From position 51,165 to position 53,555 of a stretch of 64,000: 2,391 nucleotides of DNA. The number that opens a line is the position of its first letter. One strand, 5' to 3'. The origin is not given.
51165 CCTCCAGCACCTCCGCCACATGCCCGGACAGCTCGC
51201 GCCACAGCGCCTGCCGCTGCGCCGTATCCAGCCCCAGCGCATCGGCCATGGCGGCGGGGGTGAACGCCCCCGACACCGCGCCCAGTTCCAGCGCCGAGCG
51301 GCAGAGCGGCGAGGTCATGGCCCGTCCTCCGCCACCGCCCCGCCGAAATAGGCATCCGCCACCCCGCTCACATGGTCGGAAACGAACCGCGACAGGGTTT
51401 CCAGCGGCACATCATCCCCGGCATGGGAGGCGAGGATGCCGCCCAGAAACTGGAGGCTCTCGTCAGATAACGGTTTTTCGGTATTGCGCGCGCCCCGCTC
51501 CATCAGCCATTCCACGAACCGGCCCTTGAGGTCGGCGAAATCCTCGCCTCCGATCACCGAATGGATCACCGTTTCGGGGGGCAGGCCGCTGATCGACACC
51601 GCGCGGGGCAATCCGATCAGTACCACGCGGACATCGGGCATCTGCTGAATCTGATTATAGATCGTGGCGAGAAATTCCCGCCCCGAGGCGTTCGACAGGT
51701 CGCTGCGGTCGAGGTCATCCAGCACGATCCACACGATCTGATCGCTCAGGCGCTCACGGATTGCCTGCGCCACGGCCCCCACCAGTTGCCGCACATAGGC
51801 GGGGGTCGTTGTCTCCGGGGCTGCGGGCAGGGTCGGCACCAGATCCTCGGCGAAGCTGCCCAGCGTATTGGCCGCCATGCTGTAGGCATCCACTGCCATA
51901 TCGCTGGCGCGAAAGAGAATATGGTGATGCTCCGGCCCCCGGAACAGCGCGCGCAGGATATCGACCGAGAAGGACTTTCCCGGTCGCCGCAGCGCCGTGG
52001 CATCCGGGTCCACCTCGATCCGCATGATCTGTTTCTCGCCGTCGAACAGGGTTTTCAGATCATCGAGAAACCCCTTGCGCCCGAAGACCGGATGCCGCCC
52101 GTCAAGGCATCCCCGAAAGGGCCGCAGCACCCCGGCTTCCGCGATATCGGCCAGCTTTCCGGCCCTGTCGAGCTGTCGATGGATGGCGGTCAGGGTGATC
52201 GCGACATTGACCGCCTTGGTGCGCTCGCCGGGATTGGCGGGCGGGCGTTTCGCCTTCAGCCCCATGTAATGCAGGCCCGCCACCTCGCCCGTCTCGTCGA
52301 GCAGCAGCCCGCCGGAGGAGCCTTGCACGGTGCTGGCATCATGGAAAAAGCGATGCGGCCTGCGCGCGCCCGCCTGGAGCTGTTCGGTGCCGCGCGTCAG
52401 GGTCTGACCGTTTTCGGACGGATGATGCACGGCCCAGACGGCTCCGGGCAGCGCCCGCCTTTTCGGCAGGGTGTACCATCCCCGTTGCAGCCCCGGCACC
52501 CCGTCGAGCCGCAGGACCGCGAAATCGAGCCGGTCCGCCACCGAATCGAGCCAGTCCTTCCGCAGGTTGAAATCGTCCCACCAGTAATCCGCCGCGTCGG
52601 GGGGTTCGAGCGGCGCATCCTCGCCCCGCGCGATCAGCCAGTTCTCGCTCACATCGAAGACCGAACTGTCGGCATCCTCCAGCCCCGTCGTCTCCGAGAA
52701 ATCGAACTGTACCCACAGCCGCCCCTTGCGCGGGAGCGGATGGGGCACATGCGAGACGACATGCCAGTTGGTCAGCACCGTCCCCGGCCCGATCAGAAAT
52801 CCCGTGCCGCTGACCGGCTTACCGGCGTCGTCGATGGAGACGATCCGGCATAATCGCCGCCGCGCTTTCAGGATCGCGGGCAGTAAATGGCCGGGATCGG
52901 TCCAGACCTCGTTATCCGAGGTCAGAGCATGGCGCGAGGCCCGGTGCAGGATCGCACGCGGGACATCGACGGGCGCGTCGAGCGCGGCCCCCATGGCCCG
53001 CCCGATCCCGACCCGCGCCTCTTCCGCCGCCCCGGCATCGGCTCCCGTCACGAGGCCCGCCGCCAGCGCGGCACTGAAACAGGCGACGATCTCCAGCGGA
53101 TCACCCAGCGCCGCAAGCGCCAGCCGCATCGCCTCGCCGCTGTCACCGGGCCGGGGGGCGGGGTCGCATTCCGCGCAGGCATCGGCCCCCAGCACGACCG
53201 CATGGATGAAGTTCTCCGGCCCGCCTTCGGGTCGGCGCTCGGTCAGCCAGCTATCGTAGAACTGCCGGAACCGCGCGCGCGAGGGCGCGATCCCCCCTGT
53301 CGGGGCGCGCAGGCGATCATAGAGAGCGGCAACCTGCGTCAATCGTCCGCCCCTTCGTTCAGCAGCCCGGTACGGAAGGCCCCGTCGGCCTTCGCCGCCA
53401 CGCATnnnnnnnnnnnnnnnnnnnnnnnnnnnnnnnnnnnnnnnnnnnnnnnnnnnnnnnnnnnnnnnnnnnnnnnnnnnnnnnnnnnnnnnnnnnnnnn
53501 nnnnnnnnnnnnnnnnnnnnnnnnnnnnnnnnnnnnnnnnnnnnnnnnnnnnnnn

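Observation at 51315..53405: Chymotrypsin-fold protease fused to a variant P-loop (AxxxxGKS) NTPase-like domain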

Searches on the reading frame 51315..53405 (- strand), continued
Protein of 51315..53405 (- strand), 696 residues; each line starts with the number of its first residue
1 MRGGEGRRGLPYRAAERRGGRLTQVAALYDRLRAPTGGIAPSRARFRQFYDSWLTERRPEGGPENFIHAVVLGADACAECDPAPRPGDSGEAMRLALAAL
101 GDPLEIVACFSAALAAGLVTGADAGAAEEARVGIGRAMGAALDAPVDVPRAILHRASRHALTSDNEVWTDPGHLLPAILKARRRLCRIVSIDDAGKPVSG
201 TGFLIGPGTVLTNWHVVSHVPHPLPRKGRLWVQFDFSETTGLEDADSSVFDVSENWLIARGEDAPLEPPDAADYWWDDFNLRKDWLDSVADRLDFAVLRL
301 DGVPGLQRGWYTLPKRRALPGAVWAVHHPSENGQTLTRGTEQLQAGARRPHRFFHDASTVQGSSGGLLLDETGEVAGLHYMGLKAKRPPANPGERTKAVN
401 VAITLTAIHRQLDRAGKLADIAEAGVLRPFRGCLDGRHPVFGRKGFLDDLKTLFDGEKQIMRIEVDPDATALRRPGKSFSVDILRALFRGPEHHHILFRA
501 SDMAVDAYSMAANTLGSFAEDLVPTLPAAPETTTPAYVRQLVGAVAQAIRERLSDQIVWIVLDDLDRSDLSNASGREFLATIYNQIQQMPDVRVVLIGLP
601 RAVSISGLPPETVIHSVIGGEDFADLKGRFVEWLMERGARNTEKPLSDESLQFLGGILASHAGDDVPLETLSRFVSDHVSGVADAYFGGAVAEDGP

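Call 88: get_annotated_region(hit=H5, flank=7000)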
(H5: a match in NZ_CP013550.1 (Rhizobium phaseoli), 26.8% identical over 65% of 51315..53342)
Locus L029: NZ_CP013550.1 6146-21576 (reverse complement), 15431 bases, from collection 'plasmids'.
description: Rhizobium phaseoli strain R611 plasmid pRetR611c, complete sequence
organism: Rhizobium phaseoli (NCBI taxid 396)
taxonomy: Bacteria; Pseudomonadota; Alphaproteobacteria; Hyphomicrobiales; Rhizobiaceae; Rhizobium; Rhizobium phaseoli
host: -; source: Phaseolus vulgaris,Whole organism,Legume rhizosphere,legume-root nodule; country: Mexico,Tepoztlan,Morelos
typing (MOB-suite, as given by PLSDB): conjugative; relaxase MOBQ; mating-pair formation MPF_T
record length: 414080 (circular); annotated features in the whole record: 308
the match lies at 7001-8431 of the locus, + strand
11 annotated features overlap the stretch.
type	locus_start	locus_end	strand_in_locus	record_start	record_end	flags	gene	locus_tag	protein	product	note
CDS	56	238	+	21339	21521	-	-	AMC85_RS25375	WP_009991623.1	hypothetical protein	-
CDS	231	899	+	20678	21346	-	-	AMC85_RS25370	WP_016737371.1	Fic family protein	-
CDS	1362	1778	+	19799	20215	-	-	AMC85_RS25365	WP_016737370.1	hypothetical protein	-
CDS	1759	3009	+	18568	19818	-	-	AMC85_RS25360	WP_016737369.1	hypothetical protein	-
CDS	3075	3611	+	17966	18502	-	dcd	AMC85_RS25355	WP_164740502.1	dCTP deaminase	GO:0009394 - 2'-deoxyribonucleotide metabolic process [Evidence IEA]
CDS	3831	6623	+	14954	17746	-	-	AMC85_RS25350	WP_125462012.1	S8 family serine peptidase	GO:0006508 - proteolysis [Evidence IEA]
CDS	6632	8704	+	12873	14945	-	-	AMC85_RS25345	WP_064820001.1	trypsin-like peptidase domain-containing protein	-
CDS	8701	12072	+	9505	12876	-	-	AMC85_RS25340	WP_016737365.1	AAA family ATPase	-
CDS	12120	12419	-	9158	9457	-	-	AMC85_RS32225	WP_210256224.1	AAA domain-containing protein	-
CDS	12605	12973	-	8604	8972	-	-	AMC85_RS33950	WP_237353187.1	ATP-binding protein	-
CDS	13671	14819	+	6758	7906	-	-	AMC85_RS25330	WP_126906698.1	site-specific integrase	GO:0015074 - DNA integration [Evidence IEA]; GO:0006310 - DNA recombination [Evidence IEA]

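Call 89: get_annotated_region(hit=H2, flank=7000)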
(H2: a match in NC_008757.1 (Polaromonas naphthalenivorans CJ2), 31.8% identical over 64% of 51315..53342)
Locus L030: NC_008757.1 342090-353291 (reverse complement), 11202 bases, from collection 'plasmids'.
description: Polaromonas naphthalenivorans CJ2 plasmid pPNAP01, complete sequence
organism: Polaromonas naphthalenivorans CJ2 (NCBI taxid 365044)
taxonomy: Bacteria; Pseudomonadota; Betaproteobacteria; Burkholderiales; Comamonadaceae; Polaromonas; Polaromonas naphthalenivorans; Polaromonas naphthalenivorans CJ2
host: -; source: -; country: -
typing (MOB-suite, as given by PLSDB): conjugative; replicon IncP; relaxase MOBH; mating-pair formation MPF_T
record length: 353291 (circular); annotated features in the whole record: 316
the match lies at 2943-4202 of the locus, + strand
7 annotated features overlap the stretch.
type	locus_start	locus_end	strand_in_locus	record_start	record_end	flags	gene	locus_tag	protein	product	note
CDS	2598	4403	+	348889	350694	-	-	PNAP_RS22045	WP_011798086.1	serine protease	GO:0006508 - proteolysis [Evidence IEA]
CDS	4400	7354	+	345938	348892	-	-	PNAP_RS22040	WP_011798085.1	ATP-binding protein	-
CDS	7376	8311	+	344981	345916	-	-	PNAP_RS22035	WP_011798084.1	DNA/RNA non-specific endonuclease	-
CDS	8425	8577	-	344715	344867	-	-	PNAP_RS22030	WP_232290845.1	helix-turn-helix transcriptional regulator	-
CDS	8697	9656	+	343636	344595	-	-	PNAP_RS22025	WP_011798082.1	IS5-like element ISPna5 family transposase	GO:0006313 - DNA transposition [Evidence IEA]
CDS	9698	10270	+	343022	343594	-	-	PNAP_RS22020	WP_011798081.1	hypothetical protein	-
CDS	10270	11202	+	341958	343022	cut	-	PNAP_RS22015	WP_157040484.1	hypothetical protein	-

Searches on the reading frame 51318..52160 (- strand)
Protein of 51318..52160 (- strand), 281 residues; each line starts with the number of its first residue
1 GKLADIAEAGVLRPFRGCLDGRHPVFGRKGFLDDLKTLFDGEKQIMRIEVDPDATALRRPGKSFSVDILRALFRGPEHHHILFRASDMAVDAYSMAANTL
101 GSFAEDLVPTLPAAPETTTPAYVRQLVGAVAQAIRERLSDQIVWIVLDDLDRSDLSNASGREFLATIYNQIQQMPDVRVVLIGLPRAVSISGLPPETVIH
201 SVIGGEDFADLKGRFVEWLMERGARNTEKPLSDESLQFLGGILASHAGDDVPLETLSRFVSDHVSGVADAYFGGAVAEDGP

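Call 16: search_solved_structures(query=A2, max_evalue=10, show_alignments=3)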
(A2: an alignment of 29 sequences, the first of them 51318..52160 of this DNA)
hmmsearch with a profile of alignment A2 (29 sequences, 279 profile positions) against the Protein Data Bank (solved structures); distinct sequences matched with E-value up to 10: 1.
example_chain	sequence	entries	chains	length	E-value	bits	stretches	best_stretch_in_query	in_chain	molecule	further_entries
9jwa_B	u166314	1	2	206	0.0029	19.9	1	24-74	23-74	Lon protease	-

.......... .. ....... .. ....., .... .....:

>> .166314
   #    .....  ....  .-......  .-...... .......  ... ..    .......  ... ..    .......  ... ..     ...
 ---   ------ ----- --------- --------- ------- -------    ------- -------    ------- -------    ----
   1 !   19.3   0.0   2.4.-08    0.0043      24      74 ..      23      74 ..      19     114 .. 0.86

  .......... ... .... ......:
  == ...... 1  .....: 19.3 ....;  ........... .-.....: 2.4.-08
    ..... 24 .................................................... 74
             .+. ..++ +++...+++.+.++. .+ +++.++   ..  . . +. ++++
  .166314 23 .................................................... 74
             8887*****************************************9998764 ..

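Call 17: search_protein_families(library=pfam, alignment_id=A2, max_evalue=1)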
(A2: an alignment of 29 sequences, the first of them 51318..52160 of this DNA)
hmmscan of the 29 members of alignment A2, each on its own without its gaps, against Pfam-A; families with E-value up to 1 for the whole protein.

A. member 1, window:51318-52160:- (281 aa): 2 families
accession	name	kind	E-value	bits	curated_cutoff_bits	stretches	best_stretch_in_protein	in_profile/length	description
PF13401.12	AAA_22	-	0.0025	18.6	27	1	61-187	17-126/130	AAA domain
PF13191.12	AAA_16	-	0.058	14.3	32.6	1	62-165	37-156/167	AAA ATPase domain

B. families by the number of members that match (of 29 scanned): 16 families
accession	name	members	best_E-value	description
PF13191.12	AAA_16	14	0.00013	AAA ATPase domain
PF13401.12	AAA_22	2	0.0025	AAA domain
PF11841.14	ELMO_ARM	1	0.013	ELMO, armadillo-like helical domain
PF19460.4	DUF5997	1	0.025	Family of unknown function (DUF5997)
PF18305.6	DNA_pol_A_exoN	1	0.031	3' to 5' exonuclease C-terminal domain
PF14023.12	Bestrophin-like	1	0.045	Bestrophin-like domain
PF22903.3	DA_C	1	0.072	Diels-Alderase, C-terminal domain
PF18151.6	DUF5601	1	0.13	Domain of unknown function (DUF5601)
PF13362.12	Toprim_3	1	0.14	Toprim domain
PF16856.10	CDC4_D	1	0.16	Cell division control protein 4 dimerisation domain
PF07693.20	KAP_NTPase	1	0.17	KAP family P-loop domain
PF25135.1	DUF7822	1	0.19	Domain of unknown function (DUF7822)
PF18808.7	Importin_rep_4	1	0.2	Importin repeat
PF01740.26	STAS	1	0.23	STAS domain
PF00808.29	CBFD_NFYB_HMF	1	0.25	Histone-like transcription factor (CBF/NF-Y) and archaeal histone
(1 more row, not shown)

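Call 21: predict_structure(alignment_id=A2)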
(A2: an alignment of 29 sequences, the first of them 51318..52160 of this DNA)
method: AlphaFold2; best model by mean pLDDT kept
length: 281 residues; sequences in the alignment: 29
mean_pLDDT: 87.7   pTM: 0.84
mean pLDDT of the five models: 87.7, 86.8, 85.5, 84.9, 83.8
residues with pLDDT >= 90: 159; 70-90: 100; 50-70: 19; < 50: 3
segments of 3 or more residues with pLDDT < 50: 279-281
pLDDT, mean of each block of 10 residues (from residue 1): 69 89 91 95 94 78 92 94 79 89 95 86 92 95 94 70 83 92 86 87 90 93 88 94 90 91 91 73 37
secondary structure, 60 per line:
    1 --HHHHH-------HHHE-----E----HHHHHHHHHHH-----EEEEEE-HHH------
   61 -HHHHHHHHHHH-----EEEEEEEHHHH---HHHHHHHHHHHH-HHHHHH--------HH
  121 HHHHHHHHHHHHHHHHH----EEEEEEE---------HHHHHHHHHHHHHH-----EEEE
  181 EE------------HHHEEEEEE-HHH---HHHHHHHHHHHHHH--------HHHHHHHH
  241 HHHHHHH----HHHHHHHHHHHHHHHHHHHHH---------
elements in order: H3-7 H29-39 E45-50 H62-72 E78-84 H85-88 H92-103 H105-110 H119-137 E142-148 H158-171 E177-182 E198-203 H211-224 H233-247 H252-272

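Call 23: fold_search(model_id=the predicted structure, library=pdb)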
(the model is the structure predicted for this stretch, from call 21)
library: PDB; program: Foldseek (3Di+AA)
matches with E <= 10: 1306; with E <= 0.001: 69
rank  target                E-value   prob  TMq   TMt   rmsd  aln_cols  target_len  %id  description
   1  2qby_A                2.3e-05  1.00  0.45  0.36   7.7       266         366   16  Crystal structure of a heterodimer of Cdc6/Orc1 initiators bound to origin DNA (from S. solfataricus) (released 2007-09-11)
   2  9l6w_A                2.9e-05  1.00  0.45  0.44   8.8       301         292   12  Hexamer Msp1 from S.cerevisiae(with a catalytic dead mutation) in complex with an unknown peptide substrate (released 2025-12-31)
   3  7jpp_E                3.2e-05  1.00  0.46  0.35   8.3       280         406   16  ORC-O2WH: Human Origin Recognition Complex (ORC) with dynamic/unresolved ORC1 AAA+ domain (released 2020-09-09)
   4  7jk5_E                3.8e-05  1.00  0.45  0.34   8.8       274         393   16  Structure of Drosophila ORC bound to DNA (released 2020-09-09)
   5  7jgr_E                5.7e-05  1.00  0.46  0.35   8.6       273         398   16  Structure of Drosophila ORC bound to DNA (84 bp) and Cdc6 (released 2020-09-09)
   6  9l6w_C                5.7e-05  1.00  0.44  0.43   9.0       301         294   12  Hexamer Msp1 from S.cerevisiae(with a catalytic dead mutation) in complex with an unknown peptide substrate (released 2025-12-31)
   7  7tjh_C                5.7e-05  1.00  0.32  0.19  10.6       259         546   12  S. cerevisiae ORC bound to 84 bp ARS1 DNA and Cdc6 (state 1) with flexible Orc6 N-terminal domain (released 2022-10-05)
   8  4xgc_E                6.0e-05  1.00  0.48  0.35   9.1       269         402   16  Crystal structure of the eukaryotic origin recognition complex (released 2015-04-01)
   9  7mbw_A                7.9e-05  1.00  0.39  0.25  16.2       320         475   11  Crystal structure of TnsC(1-503)A225V (released 2022-02-23)
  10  8s0e_E                8.8e-05  1.00  0.48  0.39   6.5       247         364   17  H. sapiens OCCM bound to double stranded DNA (released 2024-10-02)
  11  8bob_C                8.8e-05  1.00  0.47  0.35   8.8       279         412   12  Structural basis for negative regulation of the maltose system (released 2023-10-18)
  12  5uj7_F                9.3e-05  1.00  0.41  0.46   7.4       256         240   16  Structure of the active form of human Origin Recognition Complex ATPase motor module, complex subunitS 1, 4, 5 (released 2017-02-08)
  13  3bos_A                9.9e-05  1.00  0.44  0.53   6.3       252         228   13  Crystal structure of a putative dna replication regulator HDA (SAMA_1916) from Shewanella amazonensis sb2b at 1.75 A r (released 2008-01-15)
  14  3bos_B                9.9e-05  1.00  0.45  0.52   7.3       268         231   13  Crystal structure of a putative dna replication regulator HDA (SAMA_1916) from Shewanella amazonensis sb2b at 1.75 A r (released 2008-01-15)
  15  8tby_A                9.9e-05  1.00  0.44  0.35   7.6       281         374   11  Apo Bcs1, unsymmetrized (released 2024-06-05)
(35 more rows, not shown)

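Call 37: search_protein_representatives(alignment_id=A2)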
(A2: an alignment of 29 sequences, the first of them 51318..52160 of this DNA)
Query: 29 sequences, 279 profile positions. Proteins with E-value up to 0.001 (for the whole library): 353; up to 1e-10: 209; up to 1e-30: 41. The best 150 are listed.
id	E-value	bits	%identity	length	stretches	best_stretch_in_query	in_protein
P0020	1.1e-113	395.4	-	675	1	3-275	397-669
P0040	2.0e-109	381.3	-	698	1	3-273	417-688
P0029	7.4e-107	372.9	-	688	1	2-275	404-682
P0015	4.0e-104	363.9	-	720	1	2-274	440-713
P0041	2.3e-102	358.2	-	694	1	3-274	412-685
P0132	8.4e-100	349.8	-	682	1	3-275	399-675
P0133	3.1e-99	347.9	-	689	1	1-277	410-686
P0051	9.1e-96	336.5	-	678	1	2-272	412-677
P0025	1.7e-95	335.7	-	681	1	2-274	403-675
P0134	2.0e-93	328.8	-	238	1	45-275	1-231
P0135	1.4e-91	322.8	-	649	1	3-271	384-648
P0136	1.2e-89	316.5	-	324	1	2-272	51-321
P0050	8.3e-89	313.7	-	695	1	3-272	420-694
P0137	4.6e-87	308.0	-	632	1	2-271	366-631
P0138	2.9e-83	295.5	-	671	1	3-269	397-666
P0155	1.2e-39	152.4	-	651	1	14-268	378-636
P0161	1.0e-35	139.5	-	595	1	15-242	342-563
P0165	2.7e-30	121.7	-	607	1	22-186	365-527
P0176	3.3e-28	114.9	-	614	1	20-204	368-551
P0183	3.9e-27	111.4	-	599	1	21-197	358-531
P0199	4.7e-25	104.5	-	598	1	18-266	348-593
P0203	9.0e-25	103.6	-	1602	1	13-199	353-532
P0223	5.4e-21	91.2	-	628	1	21-185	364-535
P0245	2.7e-18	82.4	-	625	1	20-182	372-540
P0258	9.6e-17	77.3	-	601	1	22-185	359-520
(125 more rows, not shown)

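Call 85: search_protein_families(library=padloc, proteins=[P0155, P0165, P0176, P0203, P0223, P0245, P0258, P0161, P0183, P0199], max_evalue=0.01)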
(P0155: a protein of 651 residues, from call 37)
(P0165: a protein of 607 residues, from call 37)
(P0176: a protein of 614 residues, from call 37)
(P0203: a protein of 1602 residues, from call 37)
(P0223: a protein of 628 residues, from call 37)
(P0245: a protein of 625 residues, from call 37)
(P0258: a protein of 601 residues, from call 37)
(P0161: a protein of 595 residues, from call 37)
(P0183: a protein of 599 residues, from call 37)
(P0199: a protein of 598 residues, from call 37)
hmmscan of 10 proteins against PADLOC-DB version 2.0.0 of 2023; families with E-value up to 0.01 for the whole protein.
P0155 (651 aa): 0 families

P0165 (607 aa): 3 families
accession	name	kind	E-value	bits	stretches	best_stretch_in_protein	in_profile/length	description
PDLC03017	trypsin-like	-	3.1e-09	34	2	96-321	98-307/611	-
PDLC02960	RT-Protease_XI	-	4.6e-05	20.6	1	121-332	334-493/506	single gene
PDLC02959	RT-Protease_XI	-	0.0047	13.9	0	122-330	337-499/510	single gene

P0176 (614 aa): 3 families
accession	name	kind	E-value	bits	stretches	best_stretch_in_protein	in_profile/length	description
PDLC03017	trypsin-like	-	8.9e-08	29.2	1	99-161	95-152/611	-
PDLC02960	RT-Protease_XI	-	0.0015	15.6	0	303-348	462-502/506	single gene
PDLC02959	RT-Protease_XI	-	0.0097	12.9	0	303-348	465-506/510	single gene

P0203 (1602 aa): 3 families
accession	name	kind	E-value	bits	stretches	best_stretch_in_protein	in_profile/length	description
PDLC02960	RT-Protease_XI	-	9.2e-05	19.6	1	106-318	323-486/506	single gene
PDLC04140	mad8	-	0.0026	15.3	0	789-959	28-238/314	mads_8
PDLC03855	LmuA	-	0.0049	14.2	1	124-154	12-42/425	-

P0223 (628 aa): 1 family
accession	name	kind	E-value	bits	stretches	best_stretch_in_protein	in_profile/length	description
PDLC03017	trypsin-like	-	0.0015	15.2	0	141-174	129-161/611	-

P0245 (625 aa): 4 families
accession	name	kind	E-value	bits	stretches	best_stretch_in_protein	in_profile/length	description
PDLC03017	trypsin-like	-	1.8e-07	28.2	1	111-165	106-149/611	-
PDLC02960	RT-Protease_XI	-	7.2e-06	23.2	1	135-332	336-487/506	single gene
PDLC02959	RT-Protease_XI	-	8.3e-05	19.7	0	266-333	424-490/510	single gene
PDLC03855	LmuA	-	0.0035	14.7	0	137-166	11-40/425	-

P0258 (601 aa): 2 families
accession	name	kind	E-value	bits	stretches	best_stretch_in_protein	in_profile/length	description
PDLC02960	RT-Protease_XI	-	0.00078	16.5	1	116-332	334-497/506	single gene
PDLC03855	LmuA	-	0.0067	13.8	0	117-151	8-40/425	-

P0161 (595 aa): 3 families
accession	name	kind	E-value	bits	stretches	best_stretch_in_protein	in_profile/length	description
PDLC03017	trypsin-like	-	1.8e-05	21.6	0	85-312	98-312/611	-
PDLC02960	RT-Protease_XI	-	0.0016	15.5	1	112-306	337-486/506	single gene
PDLC02959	RT-Protease_XI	-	0.0072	13.3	0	111-304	338-487/510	single gene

P0183 (599 aa): 3 families
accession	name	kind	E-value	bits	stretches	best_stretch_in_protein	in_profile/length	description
PDLC03017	trypsin-like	-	6.8e-08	29.6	2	93-305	95-294/611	-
PDLC02960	RT-Protease_XI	-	6.7e-05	20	1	126-328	338-496/506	single gene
PDLC02959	RT-Protease_XI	-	0.00014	19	1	126-328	340-500/510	single gene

P0199 (598 aa): 5 families
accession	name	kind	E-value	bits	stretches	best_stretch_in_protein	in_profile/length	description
PDLC02960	RT-Protease_XI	-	3.7e-07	27.5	1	111-328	331-500/506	single gene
PDLC02959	RT-Protease_XI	-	1.5e-06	25.4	1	113-329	335-505/510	single gene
PDLC03017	trypsin-like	-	4.5e-06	23.6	1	85-184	92-184/611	-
PDLC03855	LmuA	-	0.0014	16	1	114-149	7-42/425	-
PDLC02159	Avs1b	-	0.0026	13.1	1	114-192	6-75/1924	-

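Call 100: find_encoding_contigs(protein=P0203, flank=6000, max_places=2)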
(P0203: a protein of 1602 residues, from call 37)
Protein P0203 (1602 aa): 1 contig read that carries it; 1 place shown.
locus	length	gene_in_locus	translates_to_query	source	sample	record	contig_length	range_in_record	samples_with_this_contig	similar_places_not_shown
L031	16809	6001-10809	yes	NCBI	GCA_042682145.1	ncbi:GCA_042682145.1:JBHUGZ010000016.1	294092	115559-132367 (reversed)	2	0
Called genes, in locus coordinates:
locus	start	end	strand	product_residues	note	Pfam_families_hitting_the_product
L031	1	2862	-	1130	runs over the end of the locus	-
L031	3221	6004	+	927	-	PF00082:Peptidase_S8, PF13365:Trypsin_2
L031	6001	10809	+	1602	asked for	PF13365:Trypsin_2, PF13401:AAA_22 (faint), PF13191:AAA_16, PF24883:NPHP3_N (weak)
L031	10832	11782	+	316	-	PF01223:Endonuclease_NS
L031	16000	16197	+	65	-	-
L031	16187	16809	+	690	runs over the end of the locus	PF00239:Resolvase, PF07508:Recombinase, PF13408:Zn_ribbon_recom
